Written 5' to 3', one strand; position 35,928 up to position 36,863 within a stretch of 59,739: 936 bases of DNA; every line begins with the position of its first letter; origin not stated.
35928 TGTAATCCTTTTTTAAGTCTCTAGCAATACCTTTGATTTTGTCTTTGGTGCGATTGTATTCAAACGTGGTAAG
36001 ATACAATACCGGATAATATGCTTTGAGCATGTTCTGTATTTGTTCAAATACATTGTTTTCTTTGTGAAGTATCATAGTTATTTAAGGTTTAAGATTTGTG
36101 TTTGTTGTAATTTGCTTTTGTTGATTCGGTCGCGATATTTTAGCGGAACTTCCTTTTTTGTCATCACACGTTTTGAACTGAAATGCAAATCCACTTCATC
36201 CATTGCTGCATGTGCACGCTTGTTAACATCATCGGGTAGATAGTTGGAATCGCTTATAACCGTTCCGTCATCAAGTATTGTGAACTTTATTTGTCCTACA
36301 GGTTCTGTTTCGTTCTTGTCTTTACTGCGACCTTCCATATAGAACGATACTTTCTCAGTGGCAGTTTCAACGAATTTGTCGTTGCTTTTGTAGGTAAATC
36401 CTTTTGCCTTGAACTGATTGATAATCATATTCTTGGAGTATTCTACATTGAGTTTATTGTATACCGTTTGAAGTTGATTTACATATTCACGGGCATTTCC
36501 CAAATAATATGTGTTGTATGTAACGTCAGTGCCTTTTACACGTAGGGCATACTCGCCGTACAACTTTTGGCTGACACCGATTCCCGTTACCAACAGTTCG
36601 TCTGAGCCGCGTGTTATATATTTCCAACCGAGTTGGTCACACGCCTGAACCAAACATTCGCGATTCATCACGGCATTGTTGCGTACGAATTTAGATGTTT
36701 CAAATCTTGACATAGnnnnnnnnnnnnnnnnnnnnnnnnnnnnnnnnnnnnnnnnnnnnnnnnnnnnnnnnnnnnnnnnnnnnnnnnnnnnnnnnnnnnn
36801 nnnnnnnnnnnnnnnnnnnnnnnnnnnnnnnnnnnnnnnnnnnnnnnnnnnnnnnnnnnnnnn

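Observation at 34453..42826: Candidate new defence system: giant UPF1-like helicase + PLD-like nuclease + small protein + AAA+ ATPase in one tight operon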

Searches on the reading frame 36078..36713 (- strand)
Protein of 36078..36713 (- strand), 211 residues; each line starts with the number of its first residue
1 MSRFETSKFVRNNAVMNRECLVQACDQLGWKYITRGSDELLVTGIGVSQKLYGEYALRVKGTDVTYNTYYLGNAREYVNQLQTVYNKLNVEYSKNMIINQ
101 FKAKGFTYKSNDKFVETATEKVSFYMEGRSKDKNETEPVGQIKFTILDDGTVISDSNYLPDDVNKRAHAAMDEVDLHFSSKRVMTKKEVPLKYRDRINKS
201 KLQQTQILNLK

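Call 3: search_protein_families(library=pfam, proteins=[window:36078-36713:-], max_evalue=0.01)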
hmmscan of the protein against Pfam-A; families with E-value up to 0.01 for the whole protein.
window:36078-36713:- (211 aa): 0 families

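Call 4: search_protein_families(library=padloc, proteins=[window:36078-36713:-], max_evalue=0.01)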
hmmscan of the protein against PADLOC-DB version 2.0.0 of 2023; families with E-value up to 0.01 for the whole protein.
window:36078-36713:- (211 aa): 0 families

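Call 6: search_protein_families(library=ncbifam, proteins=[window:36078-36713:-], max_evalue=0.01)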
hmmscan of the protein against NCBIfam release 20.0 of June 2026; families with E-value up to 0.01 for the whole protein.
window:36078-36713:- (211 aa): 0 families

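Call 7: find_homologous_proteins(query=window:36078-36713:-)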
Query window:36078-36713:- (211 aa): 559 proteins with E <= 0.001 among 601 candidates; the best 120 are listed.
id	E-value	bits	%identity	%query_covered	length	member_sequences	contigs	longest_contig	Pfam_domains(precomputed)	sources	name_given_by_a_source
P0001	1.2e-124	431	91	100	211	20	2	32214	-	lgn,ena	-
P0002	2.5e-123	427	91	100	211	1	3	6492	-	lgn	-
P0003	1.4e-121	421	92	98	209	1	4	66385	-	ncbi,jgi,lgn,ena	jgi:hypothetical protein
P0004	9.4e-121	419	91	97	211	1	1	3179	-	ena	-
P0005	1.6e-120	418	91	98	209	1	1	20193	-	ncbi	-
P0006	7.2e-118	409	88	97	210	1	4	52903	-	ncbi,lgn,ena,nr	ncbi:MAG: hypothetical protein J6Y55_01925 [Bacteroidales bacterium]|nr:hypothetical protein [Bacter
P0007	8.5e-116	402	87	97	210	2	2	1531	-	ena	-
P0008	1.2e-114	399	88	97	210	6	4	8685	-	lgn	-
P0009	4.7e-110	384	85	99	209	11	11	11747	-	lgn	-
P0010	2.4e-108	378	83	99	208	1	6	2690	-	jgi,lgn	-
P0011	6.7e-108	377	83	97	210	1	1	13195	-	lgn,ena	-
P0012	6.9e-108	377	83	98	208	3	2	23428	-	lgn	-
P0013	1.1e-106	373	81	97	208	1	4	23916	-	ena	-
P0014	1.2e-106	373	83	98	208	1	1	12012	-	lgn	-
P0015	1.2e-105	369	80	97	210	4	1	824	-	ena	-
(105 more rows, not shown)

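Call 8: search_protein_families(library=phrogs, proteins=[window:36078-36713:-], max_evalue=0.01)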
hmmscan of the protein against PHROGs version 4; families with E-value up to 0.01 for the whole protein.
window:36078-36713:- (211 aa): 0 families

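Call 10: find_related_loci(query=A1, collection=genome_contigs, flank=10000)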
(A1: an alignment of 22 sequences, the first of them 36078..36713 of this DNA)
Query A1 (211 aa) in genome_contigs; peptide patterns used: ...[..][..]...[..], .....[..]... (x = any residue, [..] = any of these).
214 stretches matched a pattern; 30 encode a relative of the query (tblastn E <= 1e-3); 30 distinct loci.
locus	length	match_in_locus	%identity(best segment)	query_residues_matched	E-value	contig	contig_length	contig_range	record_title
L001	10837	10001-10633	90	1-211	1e-130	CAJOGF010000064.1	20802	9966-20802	uncultured Bacteroidales bacterium isolate Red_deer_3_mag_163 genome assembly, contig: scaffold_8641, whole genome shotg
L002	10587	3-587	89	11-205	4e-120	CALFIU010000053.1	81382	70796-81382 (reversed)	MAG TPA_asm: uncultured Bacteroidales bacterium isolate ERR1278074_bin.74_CONCOCT_v1.1_MAG genome assembly, contig: ERZ8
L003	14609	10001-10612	77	1-205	1e-106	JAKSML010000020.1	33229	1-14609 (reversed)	MAG: Bacteroidales bacterium isolate Horse_feces124 MAG124_20, whole genome shotgun sequence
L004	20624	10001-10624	70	1-211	7e-99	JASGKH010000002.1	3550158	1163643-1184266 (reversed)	MAG: Breznakibacter sp. isolate 5N570 JMF-2111-06-0005.ont.bin.570_1, whole genome shotgun sequence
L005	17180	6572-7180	71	1-203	1e-98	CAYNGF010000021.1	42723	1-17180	MAG TPA_asm: uncultured Paludibacter sp. isolate binchicken_co117_196 genome assembly, contig: NODE_1682_length_42723_co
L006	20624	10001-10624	60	1-211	5e-84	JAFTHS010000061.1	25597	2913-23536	MAG: Paludibacteraceae bacterium isolate RGIG3829 Roe_deer_Cecum-1__c2711, whole genome shotgun sequence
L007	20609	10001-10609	60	1-204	6e-83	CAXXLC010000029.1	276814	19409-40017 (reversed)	MAG: uncultured Saccharicrinis sp. isolate c1ede08c-f13d-4068-baae-104821a74b19 genome assembly, contig: contig_29, whol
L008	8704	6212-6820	60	1-204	1e-82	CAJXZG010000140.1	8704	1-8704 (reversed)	MAG TPA_asm: uncultured Prolixibacteraceae bacterium isolate SRR6201695_bin.1_MetaBAT_v2.12.1_MAG genome assembly, conti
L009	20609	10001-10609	59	1-204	5e-81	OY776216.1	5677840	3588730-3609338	MAG: uncultured Saccharicrinis sp. isolate 1ff51e6b-9ef2-4a18-b850-43072ca9d896 genome assembly, chromosome: 1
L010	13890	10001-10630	56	1-209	3e-74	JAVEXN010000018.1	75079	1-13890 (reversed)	MAG: Paludibacter sp. isolate BF4_173 NODE_952_length_75079_cov_42.720274_Biofilm4, whole genome shotgun sequence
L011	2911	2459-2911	72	1-152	1e-71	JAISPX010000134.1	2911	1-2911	MAG: Prevotellaceae bacterium isolate Kf353_bin101 k119_3613368, whole genome shotgun sequence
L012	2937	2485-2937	71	1-152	5e-71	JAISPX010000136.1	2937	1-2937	MAG: Prevotellaceae bacterium isolate Kf353_bin101 k119_3613676, whole genome shotgun sequence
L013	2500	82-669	49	1-197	1e-61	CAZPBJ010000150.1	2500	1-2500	MAG TPA_asm: uncultured Christensenella sp. isolate SRP263991_co4_63 genome assembly, contig: NODE_72926_length_2500_cov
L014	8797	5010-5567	53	1-187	1e-58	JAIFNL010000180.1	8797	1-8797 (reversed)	MAG: Bacteroidetes bacterium isolate bin_9 scaffold_13087, whole genome shotgun sequence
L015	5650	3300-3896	47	1-196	1e-54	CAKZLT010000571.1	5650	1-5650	MAG TPA_asm: uncultured Saprospiraceae bacterium isolate ERR2094174_bin.90_CONCOCT_v1.1_MAG genome assembly, contig: ERZ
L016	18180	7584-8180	45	1-196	4e-50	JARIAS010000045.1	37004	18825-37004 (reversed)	MAG: Candidatus Cryptobacteroides sp. isolate cluster1_bin.75 k127_650131, whole genome shotgun sequence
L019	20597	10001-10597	41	1-196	5e-47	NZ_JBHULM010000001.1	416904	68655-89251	Lacinutrix gracilariae strain KCTC 42808 soapdenovo_K_127_1, whole genome shotgun sequence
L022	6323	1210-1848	41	1-204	9e-47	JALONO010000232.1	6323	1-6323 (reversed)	MAG: Bernardetiaceae bacterium isolate Prado079 scaffold_31697, whole genome shotgun sequence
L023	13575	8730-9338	39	1-200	4e-46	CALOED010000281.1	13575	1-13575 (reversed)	MAG: uncultured Saprospiraceae bacterium isolate LOGT_bin.0002 genome assembly, contig: contig_63706, whole genome shotg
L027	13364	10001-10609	39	1-196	5e-42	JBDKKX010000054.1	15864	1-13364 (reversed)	MAG: Bacteroidota bacterium isolate hopbrook_2019_sw_WHONDRS-S19S_0012_A_bin.2 scaffold_0000155, whole genome shotgun se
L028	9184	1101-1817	38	1-206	4e-44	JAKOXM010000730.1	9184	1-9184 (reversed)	MAG: Bacteroidota bacterium isolate JPNG_metabat.63_sub k201_84702, whole genome shotgun sequence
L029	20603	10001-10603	32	1-196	6e-26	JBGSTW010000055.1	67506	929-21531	MAG: Bacteroidia bacterium isolate JTS-AC418 k141_3084557, whole genome shotgun sequence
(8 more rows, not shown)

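Call 20: search_solved_structures(query=A1, max_evalue=1)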
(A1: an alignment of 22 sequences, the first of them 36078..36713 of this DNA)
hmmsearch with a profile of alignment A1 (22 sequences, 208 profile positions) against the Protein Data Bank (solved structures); distinct sequences matched with E-value up to 1: 3.
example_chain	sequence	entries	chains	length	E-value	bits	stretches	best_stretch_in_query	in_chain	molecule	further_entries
6cw3_F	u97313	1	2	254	0.25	14.1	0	93-170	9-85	Histone acetyltransferase GCN5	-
6cw2_D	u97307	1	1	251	0.26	14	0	94-170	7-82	Histone acetyltransferase GCN5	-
5vlq_A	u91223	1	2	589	0.52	13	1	39-98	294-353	LOC100158544 protein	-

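Call 33: predict_structure(alignment_id=A3)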
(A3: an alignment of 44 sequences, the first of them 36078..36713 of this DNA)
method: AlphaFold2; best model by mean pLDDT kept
length: 211 residues; sequences in the alignment: 44
mean_pLDDT: 79.0   pTM: 0.72
mean pLDDT of the five models: 79.0, 78.4, 77.2, 76.2, 74.7
residues with pLDDT >= 90: 34; 70-90: 124; 50-70: 50; < 50: 3
segments of 3 or more residues with pLDDT < 50: none
pLDDT, mean of each block of 10 residues (from residue 1): 69 71 88 82 75 77 72 75 87 91 93 89 92 80 88 85 87 78 70 60 56 44
secondary structure, 60 per line:
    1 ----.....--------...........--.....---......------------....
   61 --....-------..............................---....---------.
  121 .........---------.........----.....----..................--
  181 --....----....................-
elements in order: E5-9 H18-28 E31-35 E39-44 E57-60 E63-66 H74-103 E107-110 E120-129 E139-147 E152-156 H161-178 E183-186 H191-210

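Call 37: fold_search(model_id=the predicted structure, library=pdb)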
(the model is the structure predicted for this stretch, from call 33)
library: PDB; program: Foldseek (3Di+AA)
matches with E <= 10: 1089; with E <= 0.001: 0
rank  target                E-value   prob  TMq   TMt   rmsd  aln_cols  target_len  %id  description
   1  6y2p_A                1.7e-02  0.77  0.28  0.18  16.2       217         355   12  Escherichia coli RnlA-RnlB Toxin-Antitoxin System. (released 2021-04-14)
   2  3c6k_B                2.3e-02  1.00  0.34  0.22   3.8       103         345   13  Crystal structure of human spermine synthase in complex with spermidine and 5-methylthioadenosine (released 2008-02-19)
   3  3c6k_D                2.3e-02  1.00  0.34  0.22   4.0       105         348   12  Crystal structure of human spermine synthase in complex with spermidine and 5-methylthioadenosine (released 2008-02-19)
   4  5wi2_A                2.4e-02  0.99  0.28  0.54   4.2        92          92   10  Crystal structure of the KA1 domain from human Chk1 (released 2017-10-04)
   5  2iii                  2.4e-02  0.87  0.24  0.38  12.3       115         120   14  Crystal structure of the adenosylmethionine decarboxylase (aq_254) from aquifex aeolicus vf5 (released 2007-10-09)
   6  3bhd_A                2.9e-02  0.13  0.16  0.16  26.2       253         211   11  Crystal structure of human thiamine triphosphatase (THTPA) (released 2007-12-11)
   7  7ena_q                3.3e-02  0.35  0.19  0.10  14.6       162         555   11  TFIID-based PIC-Mediator holo-complex in pre-assembled state (pre-hPIC-MED) (released 2021-05-26)
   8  2jmu_MODEL_1_A        3.3e-02  0.14  0.17  0.16  24.5       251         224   14  NMR structure of the mouse thiamine triphosphatase (released 2006-12-19)
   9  6m1u                  3.9e-02  0.99  0.31  0.49   5.0        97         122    7  Crystal structure of the vertebrate conserved region (VCR) of human METTL16 (released 2020-04-01)
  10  3c6m_B                4.6e-02  0.99  0.33  0.21   3.8       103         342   12  Crystal structure of human spermine synthase in complex with spermine and 5-methylthioadenosine (released 2008-02-19)
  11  4hhu_B                4.6e-02  0.41  0.22  0.27  15.5       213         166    8  Crystal Structure of Engineered Protein. Northeast Structural Genomics Consortium Target OR280. (released 2012-10-24)
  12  3c6m_A                4.9e-02  0.97  0.26  0.17   5.0        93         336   17  Crystal structure of human spermine synthase in complex with spermine and 5-methylthioadenosine (released 2008-02-19)
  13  4nez                  4.9e-02  0.38  0.21  0.27  16.4       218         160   10  Crystal Structure of an engineered protein with ferredoxin fold, Northeast Structural Genomics Consortium (NESG) Target  (released 2014-01-15)
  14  5iri_A                5.1e-02  0.94  0.27  0.47   4.8        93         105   15  Structure of the mouse SAD-B AIS-KA1 fragment (released 2016-06-15)
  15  2mu4_MODEL_1_A        5.5e-02  0.87  0.25  0.41   8.5        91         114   15  Structure of F. tularensis Virulence Determinant (released 2015-06-10)
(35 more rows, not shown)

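Call 47: search_protein_families(library=pfam, proteins=[window:36078-36713:-, L019:10001-10639:+, L029:10001-10657:+, L028:1101-1829:+, L022:1210-1854:+, L027:10001-10651:+], max_evalue=10)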
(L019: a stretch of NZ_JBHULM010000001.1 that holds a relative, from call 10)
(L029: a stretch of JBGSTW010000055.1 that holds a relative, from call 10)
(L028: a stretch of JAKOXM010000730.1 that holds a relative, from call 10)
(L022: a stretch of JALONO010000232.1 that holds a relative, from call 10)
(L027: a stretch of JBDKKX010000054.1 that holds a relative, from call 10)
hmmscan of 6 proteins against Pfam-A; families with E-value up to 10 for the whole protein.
window:36078-36713:- (211 aa): 1 family
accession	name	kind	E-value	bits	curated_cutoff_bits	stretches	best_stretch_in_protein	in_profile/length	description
PF25099.1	GOLD_PATL1_C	-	0.16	12.3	34.5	1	54-103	19-67/85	Patellin-1-like, C-terminal GOLD domain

L019:10001-10639:+ (212 aa): 0 families

L029:10001-10657:+ (218 aa): 1 family
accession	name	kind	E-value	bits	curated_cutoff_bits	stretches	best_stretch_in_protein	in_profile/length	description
PF07198.17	DUF1410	-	0.26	12.1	25.5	1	133-156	13-36/61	Protein of unknown function (DUF1410)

L028:1101-1829:+ (242 aa): 1 family
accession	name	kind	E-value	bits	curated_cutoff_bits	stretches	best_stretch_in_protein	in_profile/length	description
PF06868.16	DUF1257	-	0.09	13.5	22.2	1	81-111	63-93/103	Protein of unknown function (DUF1257)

L022:1210-1854:+ (214 aa): 1 family
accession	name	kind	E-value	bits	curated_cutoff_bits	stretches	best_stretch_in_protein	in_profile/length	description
PF00709.27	Adenylsucc_synt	-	0.12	11.5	27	1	96-184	35-126/416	Adenylosuccinate synthetase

L027:10001-10651:+ (216 aa): 0 families

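Call 53: fold_search(model_id=the predicted structure, library=viral)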
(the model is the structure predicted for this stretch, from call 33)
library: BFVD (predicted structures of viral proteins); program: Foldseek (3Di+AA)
matches with E <= 10: 918; with E <= 0.001: 1
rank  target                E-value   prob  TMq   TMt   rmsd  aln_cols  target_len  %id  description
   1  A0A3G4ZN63            4.1e-04  0.95  0.24  0.20  19.5       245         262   10  Uncharacterized protein [Terrestrivirus sp.]
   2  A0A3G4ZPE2            1.1e-03  0.94  0.26  0.21  18.5       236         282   10  Uncharacterized protein [Terrestrivirus sp.]
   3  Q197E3                2.2e-03  0.87  0.24  0.19  20.5       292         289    8  Uncharacterized protein 017R [Invertebrate iridescent virus 3]
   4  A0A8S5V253            6.1e-03  0.60  0.22  0.22  17.2       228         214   10  Uncharacterized protein [Myoviridae sp. ctJ2i1]
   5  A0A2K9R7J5            1.0e-02  0.38  0.21  0.17  19.5       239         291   11  (no name in the UniProt tables at hand)
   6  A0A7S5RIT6            1.3e-02  0.28  0.16  0.19  15.1       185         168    9  (no name in the UniProt tables at hand)
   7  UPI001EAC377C         2.0e-02  0.35  0.21  0.21  13.8       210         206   10  (no name look-up for this kind of identifier)
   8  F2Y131                2.4e-02  0.91  0.23  0.42   4.8        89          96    8  (no name in the UniProt tables at hand)
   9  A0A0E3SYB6            3.8e-02  0.13  0.17  0.12  18.4       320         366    8  B153.1 [Rat cytomegalovirus (isolate England)]
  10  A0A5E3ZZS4            4.3e-02  0.21  0.20  0.10  21.4       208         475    8  (no name in the UniProt tables at hand)
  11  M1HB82                5.1e-02  0.25  0.22  0.17  19.6       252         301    6  (no name in the UniProt tables at hand)
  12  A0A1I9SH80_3          5.1e-02  0.18  0.17  0.05  15.0       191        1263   13  Genome polyprotein [Botrytis cinerea betaendornavirus 1]
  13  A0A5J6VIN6            5.4e-02  0.35  0.25  0.16  16.3       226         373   11  TATA-box binding protein [Megaviridae environmental sample]
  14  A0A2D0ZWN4            5.4e-02  0.30  0.19  0.14  17.4       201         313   10  DNA primase [Rhodococcus phage Trina]
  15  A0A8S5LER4            5.4e-02  0.25  0.22  0.18  15.4       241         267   10  Bacterial PH domain protein [Siphoviridae sp. ct3CA7]
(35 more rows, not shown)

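Call 55: search_protein_families(library=padloc, proteins=[L019:7771-9999:+, L014:2243-5023:+, L023:6017-8581:+, L010:7958-9991:+, L023:9599-11755:+, L027:7964-9952:+, L019:4134-7781:+, L019:1050-4109:+], max_evalue=0.001)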
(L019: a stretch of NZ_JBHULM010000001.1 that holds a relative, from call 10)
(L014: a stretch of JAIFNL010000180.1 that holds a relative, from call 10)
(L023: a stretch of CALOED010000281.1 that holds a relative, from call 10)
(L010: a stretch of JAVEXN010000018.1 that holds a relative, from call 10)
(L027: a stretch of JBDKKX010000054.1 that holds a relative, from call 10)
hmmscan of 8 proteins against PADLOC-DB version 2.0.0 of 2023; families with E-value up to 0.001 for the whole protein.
L019:7771-9999:+ (742 aa): 0 families

L014:2243-5023:+ (926 aa): 0 families

L023:6017-8581:+ (854 aa): 0 families

L010:7958-9991:+ (677 aa): 1 family
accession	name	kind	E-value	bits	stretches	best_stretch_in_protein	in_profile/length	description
PDLC02901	DpdK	-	0.00036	18.3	0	395-479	76-150/173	DpdK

L023:9599-11755:+ (718 aa): 1 family
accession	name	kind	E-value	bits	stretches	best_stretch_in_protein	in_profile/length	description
PDLC05027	PDC-S48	-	8.7e-07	26.3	1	638-711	333-406/411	-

L027:7964-9952:+ (662 aa): 0 families

L019:4134-7781:+ (1215 aa): 10 families
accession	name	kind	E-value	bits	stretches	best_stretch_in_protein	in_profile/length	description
PDLC03920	MkoA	-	9.4e-99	330.1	2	861-1197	782-1099/1112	-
PDLC03921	MkoA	-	5.1e-90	300.8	1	558-1197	969-1588/1607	-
PDLC03924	MkoC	-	2.5e-31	106.7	2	1022-1192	813-963/1136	-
PDLC05009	PDC-S37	-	5.9e-17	58.8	2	868-929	936-998/1550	-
PDLC00136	GajB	-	1.5e-07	28.7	0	633-698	12-77/570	UrvD helicase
PDLC04140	mad8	-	3.1e-07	28.2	1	639-725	28-101/314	mads_8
PDLC00112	GajB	-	4.4e-06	23.6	0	1042-1176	430-562/581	UrvD helicase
PDLC02194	Hhe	-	4.4e-06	22.2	0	868-908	1379-1419/1911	-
PDLC00149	GajB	-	2.1e-05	21.2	0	639-708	19-88/577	UrvD helicase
PDLC02895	DpdJ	-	0.00017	16.5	1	1111-1175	398-456/2112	DpdJ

L019:1050-4109:+ (1019 aa): 6 families
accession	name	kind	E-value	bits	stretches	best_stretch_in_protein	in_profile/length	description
PDLC03040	REase_I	-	6.1e-46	154.8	1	139-806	113-754/1029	Type I restriction enzyme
PDLC03048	REase_I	-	2.2e-33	113.5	3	136-460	94-396/976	Type I restriction enzyme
PDLC03044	REase_I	-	6.6e-18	62.1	2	139-649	113-575/1034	Type I restriction enzyme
PDLC03041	REase_I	-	3.4e-17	59.7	2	669-714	673-718/1099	Type I restriction enzyme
PDLC03045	REase_I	-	1.1e-11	41.4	1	667-716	622-671/995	Type I restriction enzyme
PDLC03046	REase_I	-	4.5e-09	32.8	1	657-716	659-718/1025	Type I restriction enzyme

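Call 59: search_protein_families(library=padloc, alignment_id=A5, max_evalue=0.00001)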
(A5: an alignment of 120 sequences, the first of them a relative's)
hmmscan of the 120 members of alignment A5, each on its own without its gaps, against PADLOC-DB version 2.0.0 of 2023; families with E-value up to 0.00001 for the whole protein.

A. member 1, L003:1261-1743:+ (160 aa): 0 families

B. families by the number of members that match (of 120 scanned): 206 families (the first 25 are shown)
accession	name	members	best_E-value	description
PDLC00013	DruE1|DruE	5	1.6e-93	SNF2 family N-terminal domain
PDLC00037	DruE3|DruE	5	1.7e-93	SNF2 family N-terminal domain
PDLC00035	DruE3|DruE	5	1.5e-70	SNF2 family N-terminal domain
PDLC00014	DruE2|DruE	5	1e-61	SNF2 family N-terminal domain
PDLC00015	DruE2|DruE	5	8.7e-58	SNF2 family N-terminal domain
PDLC00051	DruE4|DruE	5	1e-52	SNF2 family N-terminal domain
PDLC00036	DruE3|DruE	4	2.4e-77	SNF2 family N-terminal domain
PDLC02570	DrmA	4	8.8e-20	DrmA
PDLC02503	BrxHI|BrxHII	4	8.5e-18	BrxHI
PDLC02402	Aga_SIR2-PNTD1-PNTD2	4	1.8e-15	Class I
PDLC02385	pAgo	3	1.2e-277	-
PDLC02896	DpdJ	3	7.7e-27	DpdJ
PDLC03960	SngC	3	2.3e-19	-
PDLC02394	pAgo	3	2.1e-14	-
PDLC02893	DpdJ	3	8.8e-12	DpdJ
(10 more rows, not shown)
